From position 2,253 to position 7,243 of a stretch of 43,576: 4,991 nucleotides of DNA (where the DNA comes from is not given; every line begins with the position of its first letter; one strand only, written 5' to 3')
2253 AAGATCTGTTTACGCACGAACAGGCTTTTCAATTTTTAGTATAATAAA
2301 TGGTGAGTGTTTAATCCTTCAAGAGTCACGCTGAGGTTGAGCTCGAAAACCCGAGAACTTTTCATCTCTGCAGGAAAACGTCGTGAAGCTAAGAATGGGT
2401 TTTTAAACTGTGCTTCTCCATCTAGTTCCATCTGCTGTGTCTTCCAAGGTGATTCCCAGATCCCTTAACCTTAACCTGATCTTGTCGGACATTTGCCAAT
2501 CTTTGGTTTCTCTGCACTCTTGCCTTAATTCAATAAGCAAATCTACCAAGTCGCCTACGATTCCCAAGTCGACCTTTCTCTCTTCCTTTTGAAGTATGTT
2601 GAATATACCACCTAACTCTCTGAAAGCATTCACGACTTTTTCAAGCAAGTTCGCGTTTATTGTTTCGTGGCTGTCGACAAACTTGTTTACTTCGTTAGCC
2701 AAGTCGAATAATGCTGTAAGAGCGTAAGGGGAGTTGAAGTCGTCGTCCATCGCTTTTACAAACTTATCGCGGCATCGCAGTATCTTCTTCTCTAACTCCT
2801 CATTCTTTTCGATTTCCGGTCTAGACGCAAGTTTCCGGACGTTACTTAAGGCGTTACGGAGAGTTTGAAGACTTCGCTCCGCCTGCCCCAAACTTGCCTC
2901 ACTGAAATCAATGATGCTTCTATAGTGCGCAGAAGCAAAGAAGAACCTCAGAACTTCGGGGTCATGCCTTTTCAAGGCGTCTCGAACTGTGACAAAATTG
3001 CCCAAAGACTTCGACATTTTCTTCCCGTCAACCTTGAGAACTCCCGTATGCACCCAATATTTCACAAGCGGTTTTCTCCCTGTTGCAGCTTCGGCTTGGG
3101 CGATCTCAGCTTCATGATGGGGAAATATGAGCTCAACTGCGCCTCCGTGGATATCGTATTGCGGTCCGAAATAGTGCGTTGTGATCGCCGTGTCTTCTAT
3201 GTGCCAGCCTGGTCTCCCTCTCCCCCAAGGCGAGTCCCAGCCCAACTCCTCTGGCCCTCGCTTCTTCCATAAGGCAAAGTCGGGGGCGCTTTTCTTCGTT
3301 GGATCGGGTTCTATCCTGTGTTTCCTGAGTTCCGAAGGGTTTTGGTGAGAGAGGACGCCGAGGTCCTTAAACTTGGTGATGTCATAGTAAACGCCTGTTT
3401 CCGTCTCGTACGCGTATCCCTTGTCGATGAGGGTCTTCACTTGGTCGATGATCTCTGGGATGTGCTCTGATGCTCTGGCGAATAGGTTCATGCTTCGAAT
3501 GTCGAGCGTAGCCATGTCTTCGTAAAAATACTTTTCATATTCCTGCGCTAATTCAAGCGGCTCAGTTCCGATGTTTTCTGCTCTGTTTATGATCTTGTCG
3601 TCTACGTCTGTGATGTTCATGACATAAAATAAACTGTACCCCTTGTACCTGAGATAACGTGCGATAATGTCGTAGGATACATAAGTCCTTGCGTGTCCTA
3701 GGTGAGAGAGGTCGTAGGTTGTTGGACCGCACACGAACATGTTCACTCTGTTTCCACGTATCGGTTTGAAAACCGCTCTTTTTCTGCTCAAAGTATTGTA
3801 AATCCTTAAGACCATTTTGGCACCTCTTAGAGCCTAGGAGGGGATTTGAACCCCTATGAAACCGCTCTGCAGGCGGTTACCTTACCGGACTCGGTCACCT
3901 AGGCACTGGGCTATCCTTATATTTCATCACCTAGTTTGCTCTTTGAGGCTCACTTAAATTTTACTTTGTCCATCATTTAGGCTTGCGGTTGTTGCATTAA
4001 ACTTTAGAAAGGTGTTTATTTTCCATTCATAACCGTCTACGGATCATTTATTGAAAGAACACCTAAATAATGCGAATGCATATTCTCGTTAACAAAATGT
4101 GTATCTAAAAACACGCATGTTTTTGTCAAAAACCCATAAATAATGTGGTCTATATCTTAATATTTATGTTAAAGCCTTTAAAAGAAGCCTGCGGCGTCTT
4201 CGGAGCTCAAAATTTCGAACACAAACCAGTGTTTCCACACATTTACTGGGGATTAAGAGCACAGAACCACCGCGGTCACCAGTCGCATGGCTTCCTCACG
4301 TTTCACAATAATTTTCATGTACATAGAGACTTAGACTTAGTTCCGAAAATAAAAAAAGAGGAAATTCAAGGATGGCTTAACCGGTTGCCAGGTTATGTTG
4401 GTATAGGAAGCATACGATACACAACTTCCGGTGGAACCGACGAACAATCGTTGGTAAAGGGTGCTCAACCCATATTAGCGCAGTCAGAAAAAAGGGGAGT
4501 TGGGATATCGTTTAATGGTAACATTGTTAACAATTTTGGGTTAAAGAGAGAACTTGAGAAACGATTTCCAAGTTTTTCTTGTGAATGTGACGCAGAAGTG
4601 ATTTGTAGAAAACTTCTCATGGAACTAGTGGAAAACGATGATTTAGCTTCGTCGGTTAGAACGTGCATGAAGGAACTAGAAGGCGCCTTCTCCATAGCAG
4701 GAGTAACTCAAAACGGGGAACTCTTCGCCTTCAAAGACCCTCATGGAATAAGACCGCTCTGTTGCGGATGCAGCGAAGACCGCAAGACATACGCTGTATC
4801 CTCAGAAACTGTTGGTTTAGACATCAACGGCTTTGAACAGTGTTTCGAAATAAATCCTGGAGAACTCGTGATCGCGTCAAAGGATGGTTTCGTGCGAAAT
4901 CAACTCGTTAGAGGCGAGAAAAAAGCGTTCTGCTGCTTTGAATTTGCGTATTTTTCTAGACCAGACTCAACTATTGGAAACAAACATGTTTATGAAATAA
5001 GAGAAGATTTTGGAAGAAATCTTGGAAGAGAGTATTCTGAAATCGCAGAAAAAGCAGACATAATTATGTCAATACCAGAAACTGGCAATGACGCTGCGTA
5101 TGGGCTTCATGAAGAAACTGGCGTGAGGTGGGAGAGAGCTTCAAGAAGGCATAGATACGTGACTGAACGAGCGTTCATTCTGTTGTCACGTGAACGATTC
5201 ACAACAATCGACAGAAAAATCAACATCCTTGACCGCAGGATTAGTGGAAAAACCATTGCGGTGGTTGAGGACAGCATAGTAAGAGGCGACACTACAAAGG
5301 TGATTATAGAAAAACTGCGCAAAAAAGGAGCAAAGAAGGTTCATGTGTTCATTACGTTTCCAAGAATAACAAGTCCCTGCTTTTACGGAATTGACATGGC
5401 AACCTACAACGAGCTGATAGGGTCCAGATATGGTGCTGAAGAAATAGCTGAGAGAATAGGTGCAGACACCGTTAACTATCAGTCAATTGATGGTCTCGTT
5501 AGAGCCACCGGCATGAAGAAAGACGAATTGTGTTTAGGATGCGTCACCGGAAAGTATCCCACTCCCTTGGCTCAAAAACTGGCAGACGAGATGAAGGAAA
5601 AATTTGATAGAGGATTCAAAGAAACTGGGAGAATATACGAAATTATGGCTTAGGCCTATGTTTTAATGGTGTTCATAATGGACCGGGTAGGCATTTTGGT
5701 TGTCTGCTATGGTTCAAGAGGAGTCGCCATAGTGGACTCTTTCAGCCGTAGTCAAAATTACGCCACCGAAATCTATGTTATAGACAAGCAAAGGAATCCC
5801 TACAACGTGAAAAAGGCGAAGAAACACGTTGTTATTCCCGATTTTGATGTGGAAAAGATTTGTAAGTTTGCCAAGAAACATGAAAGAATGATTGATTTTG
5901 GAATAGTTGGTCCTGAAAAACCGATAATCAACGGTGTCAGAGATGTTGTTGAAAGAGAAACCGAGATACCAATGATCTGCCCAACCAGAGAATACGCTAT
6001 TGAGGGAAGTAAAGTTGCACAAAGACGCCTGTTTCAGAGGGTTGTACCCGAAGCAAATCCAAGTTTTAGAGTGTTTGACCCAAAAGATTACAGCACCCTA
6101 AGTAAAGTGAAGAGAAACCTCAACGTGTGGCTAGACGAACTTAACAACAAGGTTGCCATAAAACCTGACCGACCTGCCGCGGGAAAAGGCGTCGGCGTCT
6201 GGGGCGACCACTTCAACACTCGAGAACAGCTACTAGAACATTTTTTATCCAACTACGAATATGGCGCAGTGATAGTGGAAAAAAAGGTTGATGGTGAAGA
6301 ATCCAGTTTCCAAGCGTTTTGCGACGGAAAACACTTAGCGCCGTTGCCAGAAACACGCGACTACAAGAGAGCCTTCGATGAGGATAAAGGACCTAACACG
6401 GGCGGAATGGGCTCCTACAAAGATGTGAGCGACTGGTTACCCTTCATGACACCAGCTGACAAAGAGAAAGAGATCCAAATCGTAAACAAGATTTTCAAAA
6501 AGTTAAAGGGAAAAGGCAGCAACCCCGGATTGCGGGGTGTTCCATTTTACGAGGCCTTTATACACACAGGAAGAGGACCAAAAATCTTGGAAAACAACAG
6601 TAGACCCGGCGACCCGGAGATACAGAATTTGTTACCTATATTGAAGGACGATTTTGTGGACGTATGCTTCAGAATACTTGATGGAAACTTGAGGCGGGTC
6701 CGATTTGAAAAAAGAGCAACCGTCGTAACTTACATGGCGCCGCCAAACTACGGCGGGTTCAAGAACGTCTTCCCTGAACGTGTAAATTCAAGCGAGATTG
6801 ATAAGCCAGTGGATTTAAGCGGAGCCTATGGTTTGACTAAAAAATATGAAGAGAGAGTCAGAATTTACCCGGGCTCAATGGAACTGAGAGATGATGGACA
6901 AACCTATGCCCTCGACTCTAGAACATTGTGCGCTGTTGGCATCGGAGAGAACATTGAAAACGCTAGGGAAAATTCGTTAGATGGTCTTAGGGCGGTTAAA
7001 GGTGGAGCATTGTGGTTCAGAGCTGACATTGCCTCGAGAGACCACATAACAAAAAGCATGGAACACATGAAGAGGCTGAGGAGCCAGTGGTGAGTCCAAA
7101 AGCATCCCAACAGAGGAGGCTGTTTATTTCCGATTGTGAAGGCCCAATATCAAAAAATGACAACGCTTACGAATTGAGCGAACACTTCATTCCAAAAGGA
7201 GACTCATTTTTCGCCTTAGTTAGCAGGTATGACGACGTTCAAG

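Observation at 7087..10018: HAD-like / Ftr-like / PfkB-kinase triad embedded in the purine operon where GAR transformylase is missing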

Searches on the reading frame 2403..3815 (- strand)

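Call 7: search_protein_families(library=pfam, proteins=[window:2403-3815:-])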
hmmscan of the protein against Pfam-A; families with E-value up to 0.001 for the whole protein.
window:2403-3815:- (470 aa): 7 families
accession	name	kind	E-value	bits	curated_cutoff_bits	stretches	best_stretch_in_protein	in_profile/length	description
PF01406.26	tRNA-synt_1e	-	9.2e-116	386.9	27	1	16-313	2-300/301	tRNA synthetases class I (C) catalytic domain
PF09334.17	tRNA-synt_1g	-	5.5e-22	78.5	20.1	2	37-147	14-125/391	tRNA synthetases class I (M)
PF09190.17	DALR_2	-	3.7e-15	56.7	22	1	351-409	1-57/57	DALR domain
PF00133.28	tRNA-synt_1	-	2e-09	37.1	22.7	1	238-302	347-411/414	tRNA synthetases class I (I, L, M and V)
PF01921.24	tRNA-synt_1f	-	4.3e-07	29.6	27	1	262-316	278-332/360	tRNA synthetases class I (K)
PF23493.1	CysS_C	-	6.9e-05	23.3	23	1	427-467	11-51/51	Cysteinyl-tRNA ligase anticodon binding domain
PF00749.27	tRNA-synt_1c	-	0.00082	18.8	23.4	0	84-139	43-98/314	tRNA synthetases class I (E and Q), catalytic domain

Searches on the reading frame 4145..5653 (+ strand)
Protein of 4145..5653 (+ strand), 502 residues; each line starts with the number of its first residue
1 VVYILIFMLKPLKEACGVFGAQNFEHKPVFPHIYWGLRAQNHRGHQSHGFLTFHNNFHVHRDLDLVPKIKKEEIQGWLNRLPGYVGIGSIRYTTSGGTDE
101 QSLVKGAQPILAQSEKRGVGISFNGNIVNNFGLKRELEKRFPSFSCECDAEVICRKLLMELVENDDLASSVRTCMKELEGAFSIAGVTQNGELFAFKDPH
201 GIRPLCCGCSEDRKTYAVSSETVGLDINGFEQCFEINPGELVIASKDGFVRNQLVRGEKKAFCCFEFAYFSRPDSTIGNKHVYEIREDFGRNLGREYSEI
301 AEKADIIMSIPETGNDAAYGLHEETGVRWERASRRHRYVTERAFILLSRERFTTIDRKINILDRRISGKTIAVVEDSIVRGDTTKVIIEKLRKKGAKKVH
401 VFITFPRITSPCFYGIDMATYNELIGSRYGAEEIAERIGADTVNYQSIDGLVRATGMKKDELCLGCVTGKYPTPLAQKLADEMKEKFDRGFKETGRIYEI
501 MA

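Call 5: search_protein_families(library=pfam, proteins=[window:4145-5653:+])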
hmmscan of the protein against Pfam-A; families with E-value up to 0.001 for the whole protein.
window:4145-5653:+ (502 aa): 2 families
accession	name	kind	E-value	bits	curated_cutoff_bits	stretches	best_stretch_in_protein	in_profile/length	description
PF13537.11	GATase_7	-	1.8e-16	60.7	25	1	104-222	10-118/123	Glutamine amidotransferase domain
PF13522.11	GATase_6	-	9.3e-12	45.5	27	1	86-220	13-129/130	Glutamine amidotransferase domain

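Call 6: search_protein_families(library=ncbifam, proteins=[window:4145-5653:+])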
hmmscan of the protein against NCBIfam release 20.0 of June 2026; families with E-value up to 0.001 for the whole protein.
window:4145-5653:+ (502 aa): 11 families
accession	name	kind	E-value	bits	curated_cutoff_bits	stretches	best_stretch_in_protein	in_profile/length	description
TIGR01134.1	purF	equivalog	6.9e-97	325.5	350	1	16-472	1-432/432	amidophosphoribosyltransferase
NF001484.0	PRK00331.1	subfamily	6.9e-18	64.3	381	1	16-249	2-221/601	isomerizing glutamine--fructose-6-phosphate transaminase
TIGR01135.1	glmS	equivalog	1.6e-16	60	418.05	1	16-251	1-222/607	glutamine--fructose-6-phosphate transaminase (isomerizing)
TIGR01536.1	asn_synth_AEB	equivalog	4.2e-15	55.7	267.1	1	104-225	59-166/517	asparagine synthase (glutamine-hydrolyzing)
NF006949.0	PRK09431.1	equivalog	5.8e-11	41.6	499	1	105-246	58-185/554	asparagine synthase B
TIGR03108.1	eps_aminotran_1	hypoth_equivalog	4.5e-07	28.9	816.9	1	103-221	56-162/628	XrtA/PEP-CTERM system amidotransferase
TIGR03104.1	trio_amidotrans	equivalog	7.1e-06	24.5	570.1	1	105-219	58-161/589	N-acetylglutaminylglutamine amidotransferase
NF005299.0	PRK06827.1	subfamily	5.3e-05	22.1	327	1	359-409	256-306/383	phosphoribosylpyrophosphate synthetase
TIGR01251.1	ribP_PPkin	subfamily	0.00017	20.7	113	1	346-426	187-268/309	ribose-phosphate diphosphokinase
NF002095.0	PRK00934.1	equivalog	0.00023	20.4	296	1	346-427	183-264/287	ribose-phosphate diphosphokinase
NF003428.0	PRK04923.1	equivalog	0.00041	19.6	536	1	353-425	203-274/319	ribose-phosphate diphosphokinase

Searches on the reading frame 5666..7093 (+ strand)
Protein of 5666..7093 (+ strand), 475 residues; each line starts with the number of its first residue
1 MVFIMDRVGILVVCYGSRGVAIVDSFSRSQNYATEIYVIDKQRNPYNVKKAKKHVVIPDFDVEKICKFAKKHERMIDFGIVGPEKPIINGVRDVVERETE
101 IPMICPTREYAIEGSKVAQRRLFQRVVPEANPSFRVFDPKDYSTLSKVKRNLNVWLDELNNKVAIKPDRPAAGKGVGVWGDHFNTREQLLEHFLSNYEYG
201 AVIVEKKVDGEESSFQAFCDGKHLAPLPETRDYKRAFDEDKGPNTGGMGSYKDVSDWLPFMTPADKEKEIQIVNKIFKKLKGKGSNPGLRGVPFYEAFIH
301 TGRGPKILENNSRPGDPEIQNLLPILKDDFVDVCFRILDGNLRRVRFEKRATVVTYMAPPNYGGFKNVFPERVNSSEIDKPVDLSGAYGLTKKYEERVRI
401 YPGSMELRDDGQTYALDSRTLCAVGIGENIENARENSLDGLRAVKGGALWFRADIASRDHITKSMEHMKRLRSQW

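Call 5: search_protein_families(library=pfam, proteins=[window:5666-7093:+])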
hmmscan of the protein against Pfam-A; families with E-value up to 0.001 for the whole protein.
window:5666-7093:+ (475 aa): 3 families
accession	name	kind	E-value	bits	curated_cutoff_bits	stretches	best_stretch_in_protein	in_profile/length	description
PF01071.24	GARS_A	-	3.5e-34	118.8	27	1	142-318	20-193/194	Phosphoribosylglycinamide synthetase, ATP-grasp (A) domain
PF02844.21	GARS_N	-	6.5e-13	49.7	29.5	1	10-111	3-97/100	Phosphoribosylglycinamide synthetase, N domain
PF02843.22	GARS_C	-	1.9e-06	28.6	34.8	1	392-458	27-92/92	Phosphoribosylglycinamide synthetase, C domain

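Call 6: search_protein_families(library=ncbifam, proteins=[window:5666-7093:+])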
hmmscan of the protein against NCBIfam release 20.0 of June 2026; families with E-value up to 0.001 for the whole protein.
window:5666-7093:+ (475 aa): 1 family
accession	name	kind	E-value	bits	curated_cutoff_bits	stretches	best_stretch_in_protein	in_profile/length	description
TIGR00877.1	purD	equivalog_domain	2.1e-75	254.1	288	1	10-458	3-422/425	phosphoribosylamine--glycine ligase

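Call 95: search_protein_families(library=ncbifam, proteins=[P0552], max_evalue=1e-10)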
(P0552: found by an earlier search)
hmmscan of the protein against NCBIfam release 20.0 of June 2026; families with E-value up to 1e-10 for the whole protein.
P0552 (300 aa): 2 families
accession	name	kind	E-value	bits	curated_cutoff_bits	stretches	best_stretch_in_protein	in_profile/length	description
NF002554.0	PRK02114.1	subfamily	1.1e-102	343.4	297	1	4-300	7-296/297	formylmethanofuran--tetrahydromethanopterin N-formyltransferase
TIGR03119.1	one_C_fhcD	equivalog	5.6e-71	239.4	292.6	1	5-299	1-288/288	formylmethanofuran--tetrahydromethanopterin N-formyltransferase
